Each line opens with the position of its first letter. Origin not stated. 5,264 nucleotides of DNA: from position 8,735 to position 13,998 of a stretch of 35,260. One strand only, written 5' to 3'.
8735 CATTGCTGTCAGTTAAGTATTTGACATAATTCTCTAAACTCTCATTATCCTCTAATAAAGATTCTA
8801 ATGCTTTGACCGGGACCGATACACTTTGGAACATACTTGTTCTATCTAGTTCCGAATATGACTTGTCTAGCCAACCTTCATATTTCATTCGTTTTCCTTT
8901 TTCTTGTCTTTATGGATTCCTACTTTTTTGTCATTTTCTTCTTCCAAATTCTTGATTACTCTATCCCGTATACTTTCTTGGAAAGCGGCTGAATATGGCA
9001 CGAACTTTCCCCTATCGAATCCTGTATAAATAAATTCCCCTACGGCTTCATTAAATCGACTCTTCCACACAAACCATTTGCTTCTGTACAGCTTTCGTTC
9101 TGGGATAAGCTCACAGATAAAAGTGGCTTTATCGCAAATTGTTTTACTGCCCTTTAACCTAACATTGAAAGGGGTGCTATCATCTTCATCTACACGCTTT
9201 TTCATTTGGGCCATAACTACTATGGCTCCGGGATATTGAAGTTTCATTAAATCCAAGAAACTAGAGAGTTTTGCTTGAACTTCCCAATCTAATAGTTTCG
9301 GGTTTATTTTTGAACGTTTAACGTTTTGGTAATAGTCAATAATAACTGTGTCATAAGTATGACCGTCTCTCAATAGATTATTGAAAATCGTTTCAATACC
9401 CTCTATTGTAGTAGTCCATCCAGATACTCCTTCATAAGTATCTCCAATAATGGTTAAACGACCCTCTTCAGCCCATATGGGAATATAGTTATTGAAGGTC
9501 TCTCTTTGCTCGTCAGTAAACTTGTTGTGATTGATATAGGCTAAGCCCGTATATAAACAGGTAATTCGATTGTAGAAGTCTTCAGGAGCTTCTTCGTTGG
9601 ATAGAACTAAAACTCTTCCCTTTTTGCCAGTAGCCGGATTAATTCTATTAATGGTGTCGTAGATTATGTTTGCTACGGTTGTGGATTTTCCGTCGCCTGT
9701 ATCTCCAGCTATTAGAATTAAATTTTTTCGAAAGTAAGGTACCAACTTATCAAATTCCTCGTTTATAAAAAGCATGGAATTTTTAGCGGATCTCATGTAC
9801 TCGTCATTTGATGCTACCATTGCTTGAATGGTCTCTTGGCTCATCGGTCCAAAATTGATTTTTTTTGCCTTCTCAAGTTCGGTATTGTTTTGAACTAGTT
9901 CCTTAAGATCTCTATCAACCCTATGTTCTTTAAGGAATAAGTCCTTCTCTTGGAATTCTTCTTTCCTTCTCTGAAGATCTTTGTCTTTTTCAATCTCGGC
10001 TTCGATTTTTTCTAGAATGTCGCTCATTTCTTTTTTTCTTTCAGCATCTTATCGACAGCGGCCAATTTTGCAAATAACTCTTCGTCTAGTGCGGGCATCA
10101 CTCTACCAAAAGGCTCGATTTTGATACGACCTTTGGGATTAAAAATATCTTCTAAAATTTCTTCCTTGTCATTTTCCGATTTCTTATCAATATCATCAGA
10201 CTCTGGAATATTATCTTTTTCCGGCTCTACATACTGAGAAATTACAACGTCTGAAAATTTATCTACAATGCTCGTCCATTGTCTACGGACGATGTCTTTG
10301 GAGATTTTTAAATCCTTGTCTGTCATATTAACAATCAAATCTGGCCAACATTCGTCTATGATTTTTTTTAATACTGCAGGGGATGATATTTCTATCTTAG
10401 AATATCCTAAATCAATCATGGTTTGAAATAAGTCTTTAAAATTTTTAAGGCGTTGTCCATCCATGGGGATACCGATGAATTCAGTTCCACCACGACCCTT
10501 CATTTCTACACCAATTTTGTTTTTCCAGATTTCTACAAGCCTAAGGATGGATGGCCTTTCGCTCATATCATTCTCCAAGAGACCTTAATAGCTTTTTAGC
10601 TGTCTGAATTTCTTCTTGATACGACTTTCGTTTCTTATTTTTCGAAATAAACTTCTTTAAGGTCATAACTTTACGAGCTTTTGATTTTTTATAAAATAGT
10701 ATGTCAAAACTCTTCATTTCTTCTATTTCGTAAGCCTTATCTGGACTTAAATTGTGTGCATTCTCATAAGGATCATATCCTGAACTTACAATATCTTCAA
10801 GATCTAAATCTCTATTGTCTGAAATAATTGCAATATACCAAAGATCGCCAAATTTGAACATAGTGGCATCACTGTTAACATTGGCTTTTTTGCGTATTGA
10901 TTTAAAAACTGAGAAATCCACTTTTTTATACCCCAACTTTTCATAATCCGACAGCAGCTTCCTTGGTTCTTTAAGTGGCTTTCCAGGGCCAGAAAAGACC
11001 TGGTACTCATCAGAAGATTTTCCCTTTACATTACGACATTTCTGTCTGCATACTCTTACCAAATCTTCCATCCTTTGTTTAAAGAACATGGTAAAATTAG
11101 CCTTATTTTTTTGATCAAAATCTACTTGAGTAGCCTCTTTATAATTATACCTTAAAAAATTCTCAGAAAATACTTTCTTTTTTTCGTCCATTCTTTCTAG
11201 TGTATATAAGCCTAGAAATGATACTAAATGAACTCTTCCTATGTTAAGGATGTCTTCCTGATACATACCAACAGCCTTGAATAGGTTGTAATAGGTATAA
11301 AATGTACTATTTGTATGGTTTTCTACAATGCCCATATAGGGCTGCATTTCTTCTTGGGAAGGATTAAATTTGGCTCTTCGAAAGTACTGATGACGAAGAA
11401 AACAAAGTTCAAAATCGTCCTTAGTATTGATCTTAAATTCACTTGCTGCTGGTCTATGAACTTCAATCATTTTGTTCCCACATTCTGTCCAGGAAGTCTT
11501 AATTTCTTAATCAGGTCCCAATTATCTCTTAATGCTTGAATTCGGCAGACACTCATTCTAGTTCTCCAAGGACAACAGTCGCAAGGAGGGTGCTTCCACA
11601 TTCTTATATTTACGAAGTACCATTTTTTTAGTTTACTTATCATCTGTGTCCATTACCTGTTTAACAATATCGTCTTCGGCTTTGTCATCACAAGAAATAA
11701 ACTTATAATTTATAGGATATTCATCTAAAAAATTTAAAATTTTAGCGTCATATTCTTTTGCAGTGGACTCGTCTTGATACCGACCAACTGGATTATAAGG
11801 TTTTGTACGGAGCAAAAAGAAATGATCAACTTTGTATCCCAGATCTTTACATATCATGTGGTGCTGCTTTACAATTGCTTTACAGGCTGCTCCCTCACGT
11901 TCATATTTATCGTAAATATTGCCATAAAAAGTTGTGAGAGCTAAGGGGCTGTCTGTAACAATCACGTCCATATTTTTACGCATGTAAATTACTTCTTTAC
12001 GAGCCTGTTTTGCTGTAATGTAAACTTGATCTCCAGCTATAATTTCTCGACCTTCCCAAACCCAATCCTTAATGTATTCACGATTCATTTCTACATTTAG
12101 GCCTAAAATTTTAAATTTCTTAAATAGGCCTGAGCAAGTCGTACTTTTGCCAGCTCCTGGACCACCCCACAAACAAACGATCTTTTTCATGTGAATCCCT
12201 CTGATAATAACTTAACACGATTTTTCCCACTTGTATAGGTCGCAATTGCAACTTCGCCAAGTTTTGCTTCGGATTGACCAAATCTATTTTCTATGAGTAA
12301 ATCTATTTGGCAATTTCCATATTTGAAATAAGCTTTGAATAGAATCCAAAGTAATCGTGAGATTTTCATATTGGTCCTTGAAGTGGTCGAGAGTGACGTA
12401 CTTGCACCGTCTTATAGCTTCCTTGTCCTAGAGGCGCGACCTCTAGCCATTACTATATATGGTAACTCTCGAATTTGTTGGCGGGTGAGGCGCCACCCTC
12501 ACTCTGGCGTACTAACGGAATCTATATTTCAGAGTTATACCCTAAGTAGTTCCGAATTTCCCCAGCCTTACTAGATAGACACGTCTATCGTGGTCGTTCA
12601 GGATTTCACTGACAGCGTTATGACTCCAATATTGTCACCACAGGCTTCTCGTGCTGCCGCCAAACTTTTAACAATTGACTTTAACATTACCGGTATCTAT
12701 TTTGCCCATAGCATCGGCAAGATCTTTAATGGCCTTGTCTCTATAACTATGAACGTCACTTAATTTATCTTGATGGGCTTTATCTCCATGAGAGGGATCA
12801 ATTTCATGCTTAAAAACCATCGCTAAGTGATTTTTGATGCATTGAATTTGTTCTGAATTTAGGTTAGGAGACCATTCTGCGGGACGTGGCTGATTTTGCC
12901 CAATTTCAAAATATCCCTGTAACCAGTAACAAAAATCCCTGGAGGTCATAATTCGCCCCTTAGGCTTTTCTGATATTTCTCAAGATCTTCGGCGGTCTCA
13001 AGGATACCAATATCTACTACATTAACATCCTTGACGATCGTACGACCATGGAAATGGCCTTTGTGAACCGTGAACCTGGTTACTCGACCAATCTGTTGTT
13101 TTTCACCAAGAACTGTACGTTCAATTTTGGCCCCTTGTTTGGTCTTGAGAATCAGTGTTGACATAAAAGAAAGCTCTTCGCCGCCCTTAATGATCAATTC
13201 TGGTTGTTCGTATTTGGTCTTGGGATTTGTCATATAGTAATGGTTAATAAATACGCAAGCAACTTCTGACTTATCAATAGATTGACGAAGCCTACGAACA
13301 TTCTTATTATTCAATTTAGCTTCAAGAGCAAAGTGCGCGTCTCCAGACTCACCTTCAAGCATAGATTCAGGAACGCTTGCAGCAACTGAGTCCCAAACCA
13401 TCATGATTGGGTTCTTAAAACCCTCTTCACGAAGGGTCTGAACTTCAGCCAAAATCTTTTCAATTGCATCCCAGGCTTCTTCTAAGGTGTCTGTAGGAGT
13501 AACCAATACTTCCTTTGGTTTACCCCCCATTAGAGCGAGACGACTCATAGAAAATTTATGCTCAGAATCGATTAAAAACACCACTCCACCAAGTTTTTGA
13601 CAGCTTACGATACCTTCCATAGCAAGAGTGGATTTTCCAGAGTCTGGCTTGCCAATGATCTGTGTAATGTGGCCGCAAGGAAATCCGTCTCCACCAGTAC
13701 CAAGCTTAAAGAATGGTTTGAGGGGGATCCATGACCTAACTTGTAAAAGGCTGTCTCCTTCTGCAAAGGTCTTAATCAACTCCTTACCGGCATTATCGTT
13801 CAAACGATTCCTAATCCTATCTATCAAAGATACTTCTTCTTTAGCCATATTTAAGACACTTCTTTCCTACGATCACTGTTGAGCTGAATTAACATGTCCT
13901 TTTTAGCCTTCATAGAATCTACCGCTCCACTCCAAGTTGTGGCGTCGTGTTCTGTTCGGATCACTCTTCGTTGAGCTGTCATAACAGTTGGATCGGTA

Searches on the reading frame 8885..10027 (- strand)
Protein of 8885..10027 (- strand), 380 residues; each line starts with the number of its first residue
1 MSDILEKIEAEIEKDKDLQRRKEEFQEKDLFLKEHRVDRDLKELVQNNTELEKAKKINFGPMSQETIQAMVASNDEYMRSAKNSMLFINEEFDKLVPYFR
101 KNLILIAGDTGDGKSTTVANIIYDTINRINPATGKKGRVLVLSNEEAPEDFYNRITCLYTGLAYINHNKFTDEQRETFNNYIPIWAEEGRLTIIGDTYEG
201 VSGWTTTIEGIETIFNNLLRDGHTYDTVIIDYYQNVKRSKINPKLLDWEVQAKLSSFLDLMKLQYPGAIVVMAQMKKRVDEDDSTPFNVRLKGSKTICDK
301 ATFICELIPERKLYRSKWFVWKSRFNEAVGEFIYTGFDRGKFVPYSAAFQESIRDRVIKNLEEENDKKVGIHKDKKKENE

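Call 19: search_protein_families(library=pfam, proteins=[window:8885-10027:-], max_evalue=0.001)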
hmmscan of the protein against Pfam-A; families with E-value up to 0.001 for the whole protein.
window:8885-10027:- (380 aa): 2 families
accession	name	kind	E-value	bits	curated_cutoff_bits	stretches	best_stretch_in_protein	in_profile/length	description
PF03796.21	DnaB_C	-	5.2e-10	39.6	27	1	92-308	9-212/255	DnaB-like helicase C terminal domain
PF13481.12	AAA_25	-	2.8e-06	27.5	27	1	98-209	28-142/195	AAA domain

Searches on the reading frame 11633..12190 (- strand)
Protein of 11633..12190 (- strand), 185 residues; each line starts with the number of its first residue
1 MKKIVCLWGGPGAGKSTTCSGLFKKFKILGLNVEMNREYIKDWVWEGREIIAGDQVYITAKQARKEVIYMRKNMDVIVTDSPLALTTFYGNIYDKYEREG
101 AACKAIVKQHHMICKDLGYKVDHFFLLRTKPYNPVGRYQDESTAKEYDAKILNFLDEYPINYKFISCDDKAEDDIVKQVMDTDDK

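Call 69: search_protein_families(library=pfam, proteins=[window:11633-12190:-], max_evalue=0.01)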
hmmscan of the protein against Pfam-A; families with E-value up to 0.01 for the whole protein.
window:11633-12190:- (185 aa): 3 families
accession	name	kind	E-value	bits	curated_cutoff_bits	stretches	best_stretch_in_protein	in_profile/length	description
PF13521.12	AAA_28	-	2.2e-11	44.7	27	1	5-165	2-156/164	AAA domain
PF13238.12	AAA_18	-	0.0055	17.6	29.4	1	5-56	1-44/128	AAA domain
PF13207.12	AAA_17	-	0.009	16.7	27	0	9-31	2-24/136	AAA domain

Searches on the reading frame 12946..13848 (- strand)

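Call 19: search_protein_families(library=pfam, proteins=[window:12946-13848:-], max_evalue=0.001)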
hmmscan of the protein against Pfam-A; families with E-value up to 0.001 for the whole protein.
window:12946-13848:- (300 aa): 2 families
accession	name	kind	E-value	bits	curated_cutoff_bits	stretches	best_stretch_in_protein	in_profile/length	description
PF00154.27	RecA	-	1.2e-28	100.7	27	1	49-263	42-241/262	recA bacterial DNA recombination protein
PF06745.19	ATPase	-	0.00064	19.6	26.6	0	54-87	14-48/231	KaiC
